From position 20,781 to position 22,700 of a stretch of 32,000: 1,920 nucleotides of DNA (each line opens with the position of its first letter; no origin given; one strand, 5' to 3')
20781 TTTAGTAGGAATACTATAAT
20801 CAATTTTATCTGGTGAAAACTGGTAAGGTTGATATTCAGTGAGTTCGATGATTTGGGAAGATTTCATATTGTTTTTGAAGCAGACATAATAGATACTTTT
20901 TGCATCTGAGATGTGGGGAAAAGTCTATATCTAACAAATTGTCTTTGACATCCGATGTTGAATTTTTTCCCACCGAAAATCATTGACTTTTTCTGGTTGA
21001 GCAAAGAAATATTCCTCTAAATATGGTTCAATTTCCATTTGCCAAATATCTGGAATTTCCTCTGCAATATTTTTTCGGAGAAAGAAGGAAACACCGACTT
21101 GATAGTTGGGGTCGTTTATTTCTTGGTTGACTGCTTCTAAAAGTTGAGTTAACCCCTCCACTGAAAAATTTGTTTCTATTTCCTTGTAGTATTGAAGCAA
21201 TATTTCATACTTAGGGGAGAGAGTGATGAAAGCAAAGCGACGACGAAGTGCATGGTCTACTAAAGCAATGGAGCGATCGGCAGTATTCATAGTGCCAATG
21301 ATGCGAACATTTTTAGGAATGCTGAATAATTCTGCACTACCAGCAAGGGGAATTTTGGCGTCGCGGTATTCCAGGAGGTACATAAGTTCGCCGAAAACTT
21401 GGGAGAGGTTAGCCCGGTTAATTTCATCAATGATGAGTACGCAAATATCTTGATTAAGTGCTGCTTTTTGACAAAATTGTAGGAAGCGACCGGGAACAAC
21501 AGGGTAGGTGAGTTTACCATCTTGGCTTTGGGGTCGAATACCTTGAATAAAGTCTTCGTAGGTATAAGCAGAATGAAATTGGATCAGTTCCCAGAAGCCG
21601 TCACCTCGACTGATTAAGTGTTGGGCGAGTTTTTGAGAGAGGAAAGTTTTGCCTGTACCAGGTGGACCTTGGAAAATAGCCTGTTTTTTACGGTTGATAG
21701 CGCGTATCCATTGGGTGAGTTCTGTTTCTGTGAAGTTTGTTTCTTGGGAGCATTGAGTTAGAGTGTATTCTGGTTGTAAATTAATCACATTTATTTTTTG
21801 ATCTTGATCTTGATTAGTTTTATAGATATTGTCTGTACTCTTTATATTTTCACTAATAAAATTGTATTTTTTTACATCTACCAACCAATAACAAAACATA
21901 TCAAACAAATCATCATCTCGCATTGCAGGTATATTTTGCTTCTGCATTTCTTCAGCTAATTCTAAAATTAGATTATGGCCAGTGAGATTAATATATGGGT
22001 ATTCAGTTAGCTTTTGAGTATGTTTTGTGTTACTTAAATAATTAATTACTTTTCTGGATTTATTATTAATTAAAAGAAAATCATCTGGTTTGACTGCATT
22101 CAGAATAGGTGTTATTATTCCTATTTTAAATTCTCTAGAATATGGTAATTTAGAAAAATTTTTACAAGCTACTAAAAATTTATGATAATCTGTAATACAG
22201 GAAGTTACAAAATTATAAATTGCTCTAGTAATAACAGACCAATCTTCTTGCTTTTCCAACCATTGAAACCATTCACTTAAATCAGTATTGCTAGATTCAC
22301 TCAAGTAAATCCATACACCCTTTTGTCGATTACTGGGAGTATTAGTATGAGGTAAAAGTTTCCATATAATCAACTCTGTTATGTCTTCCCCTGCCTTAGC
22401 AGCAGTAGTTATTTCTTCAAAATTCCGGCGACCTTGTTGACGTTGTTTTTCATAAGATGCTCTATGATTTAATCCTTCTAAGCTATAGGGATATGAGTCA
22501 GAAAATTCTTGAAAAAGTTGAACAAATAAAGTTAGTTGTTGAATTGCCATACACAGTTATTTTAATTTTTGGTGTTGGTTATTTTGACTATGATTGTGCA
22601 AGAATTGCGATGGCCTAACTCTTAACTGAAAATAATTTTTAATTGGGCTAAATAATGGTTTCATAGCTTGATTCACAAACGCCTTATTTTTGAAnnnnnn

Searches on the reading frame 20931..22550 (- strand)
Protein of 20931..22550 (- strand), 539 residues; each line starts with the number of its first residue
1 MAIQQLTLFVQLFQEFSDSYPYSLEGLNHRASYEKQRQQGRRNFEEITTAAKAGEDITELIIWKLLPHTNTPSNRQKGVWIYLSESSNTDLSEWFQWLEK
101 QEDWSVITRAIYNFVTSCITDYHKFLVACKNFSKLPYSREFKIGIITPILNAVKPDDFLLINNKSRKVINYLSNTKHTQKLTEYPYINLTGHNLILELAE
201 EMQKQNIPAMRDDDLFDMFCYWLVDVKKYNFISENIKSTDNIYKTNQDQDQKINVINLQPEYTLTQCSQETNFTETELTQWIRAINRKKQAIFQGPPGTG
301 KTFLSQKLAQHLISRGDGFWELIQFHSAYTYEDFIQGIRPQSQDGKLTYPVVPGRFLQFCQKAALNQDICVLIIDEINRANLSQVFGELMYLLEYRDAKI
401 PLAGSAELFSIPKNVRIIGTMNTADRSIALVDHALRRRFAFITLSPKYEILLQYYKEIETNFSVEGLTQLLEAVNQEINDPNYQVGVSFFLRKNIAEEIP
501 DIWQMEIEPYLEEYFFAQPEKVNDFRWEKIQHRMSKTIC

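Call 3: search_protein_families(library=pfam, proteins=[window:20931-22550:-], max_evalue=1)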
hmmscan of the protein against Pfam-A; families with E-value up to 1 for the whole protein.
window:20931-22550:- (539 aa): 27 families (the best 25 are shown)
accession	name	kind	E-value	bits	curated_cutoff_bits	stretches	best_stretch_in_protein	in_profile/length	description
PF07728.20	AAA_5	-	4.3e-22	79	22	1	292-439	3-139/139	AAA domain (dynein-related subfamily)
PF00004.35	AAA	-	4.1e-08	34.2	21.2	1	292-443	2-127/131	ATPase family associated with various cellular activities (AAA)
PF13401.12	AAA_22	-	6.5e-08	33.4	27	1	292-408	9-126/130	AAA domain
PF20720.3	nSTAND3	-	7.6e-06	26.1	27.2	1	277-335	6-61/155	Novel STAND NTPase 3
PF01695.23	IstB_IS21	-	1.6e-05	24.9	24.1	1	283-390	87-175/238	IstB-like ATP binding protein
PF24883.2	NPHP3_N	-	0.00011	22.8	24.8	1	273-317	7-51/164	Nephrocystin 3, N-terminal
PF04851.21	ResIII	-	0.00078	19.8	22.5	1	278-315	12-50/164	Type III restriction enzyme, res subunit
PF13604.12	AAA_30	-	0.0011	19.1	27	1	288-404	18-123/191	AAA domain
PF13481.12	AAA_25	-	0.0012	19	27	1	285-321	30-65/195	AAA domain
PF13173.12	AAA_14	-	0.0013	19.2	27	1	290-409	4-102/129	AAA domain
PF13086.12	AAA_11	-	0.0025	18.1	27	1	279-314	8-43/257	AAA domain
PF13191.12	AAA_16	-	0.0029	18.5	32.6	1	294-338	30-73/167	AAA ATPase domain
PF00270.35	DEAD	-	0.006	16.8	26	0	280-306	6-32/167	DEAD/DEAH box helicase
PF02562.22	PhoH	-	0.008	16.1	27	1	279-315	10-46/205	PhoH-like protein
PF12775.13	AAA_7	-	0.0086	16.1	25.8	1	284-331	29-75/181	P-loop containing dynein motor region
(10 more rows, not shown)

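Call 4: search_protein_families(library=padloc, proteins=[window:20931-22550:-], max_evalue=1)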
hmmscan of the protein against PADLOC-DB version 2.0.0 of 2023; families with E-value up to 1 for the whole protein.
window:20931-22550:- (539 aa): 9 families
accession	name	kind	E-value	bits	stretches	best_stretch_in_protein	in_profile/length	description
PDLC03547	REase_II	-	2.5e-17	60.7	1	272-529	248-526/585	Type II restriction enzyme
PDLC03448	REase_II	-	5.5e-10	36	2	343-444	595-721/857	Type II restriction enzyme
PDLC02196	IetA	-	9.4e-05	20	1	285-312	119-146/374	-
PDLC04232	IetA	-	0.00068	17.1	1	282-313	108-141/330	-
PDLC03920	MkoA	-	0.00071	16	1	273-313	616-656/1112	-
PDLC04140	mad8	-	0.001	16.7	1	284-320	23-61/314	mads_8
PDLC03921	MkoA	-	0.0027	13.4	1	285-316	1039-1070/1607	-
PDLC02195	IetA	-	0.029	11.7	1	288-312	137-161/395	-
PDLC01515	Csx3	-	0.041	11.5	1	290-316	8-34/183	"CAS-I,CAS-III; associated"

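Call 5: search_protein_families(library=ncbifam, proteins=[window:20931-22550:-], max_evalue=1)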
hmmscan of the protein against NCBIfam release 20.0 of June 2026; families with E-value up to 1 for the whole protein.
window:20931-22550:- (539 aa): 27 families (the best 25 are shown)
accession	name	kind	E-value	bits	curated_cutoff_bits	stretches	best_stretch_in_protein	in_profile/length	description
NF008457.0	PRK11331.1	equivalog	5e-48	164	637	1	253-523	159-449/459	5-methylcytosine-specific restriction enzyme subunit McrB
NF038214.1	IS21_help_AAA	equivalog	2.1e-05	24.3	200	1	284-317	86-119/232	IS21-like element helper ATPase IstB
NF005304.0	PRK06835.1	equivalog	7.7e-05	21.9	215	1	277-316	171-211/330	ATP-binding protein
NF003229.0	PRK04195.1-5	equivalog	0.0026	16.5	280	1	278-311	33-67/413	replication factor C large subunit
NF042959.1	IteA_antiphage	equivalog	0.0095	15.1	510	1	288-312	125-149/367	anti-phage ATPase IteA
NF011100.0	PRK14527.1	equivalog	0.015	14.9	154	1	286-472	4-181/191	adenylate kinase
TIGR00767.1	rho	equivalog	0.019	13.8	509.45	1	244-313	122-193/415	transcription termination factor Rho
NF040671.1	PLuB_AAA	exception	0.019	12.3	999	1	247-317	793-860/1256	PLuB system helicase-like protein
NF003745.1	PRK05342.1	equivalog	0.025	13.4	359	1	235-312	64-133/418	ATP-dependent Clp protease ATP-binding subunit ClpX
TIGR00376.1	TIGR00376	hypoth_equivalog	0.025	13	348.9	1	271-317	157-203/639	IGHMBP2 family helicase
TIGR01448.2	helicase_RecD2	equivalog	0.032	12.3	500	1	230-310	274-353/713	SF1B family DNA helicase RecD2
NF000868.0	PRK00080.1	equivalog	0.034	13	282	1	278-312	37-75/330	Holliday junction branch migration DNA helicase RuvB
TIGR02928.1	TIGR02928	subfamily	0.044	12.6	181.3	1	263-391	16-151/366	orc1/cdc6 family replication initiation protein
TIGR01447.1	recD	equivalog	0.044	12.3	310.15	1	241-314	123-189/597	exodeoxyribonuclease V subunit alpha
NF006886.1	PRK09376.1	equivalog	0.051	12.3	315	1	244-314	122-194/413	transcription termination factor Rho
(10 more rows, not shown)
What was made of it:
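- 20931..22550 (-): McrB-like AAA+ GTPase (539 aa), short form: unassigned N-terminal domain (aa 1-235) joined directly to the AAA+ module. Pfam AAA_5 E 4e-22 and NCBIfam McrB E 5e-48 (calls 3, 5).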
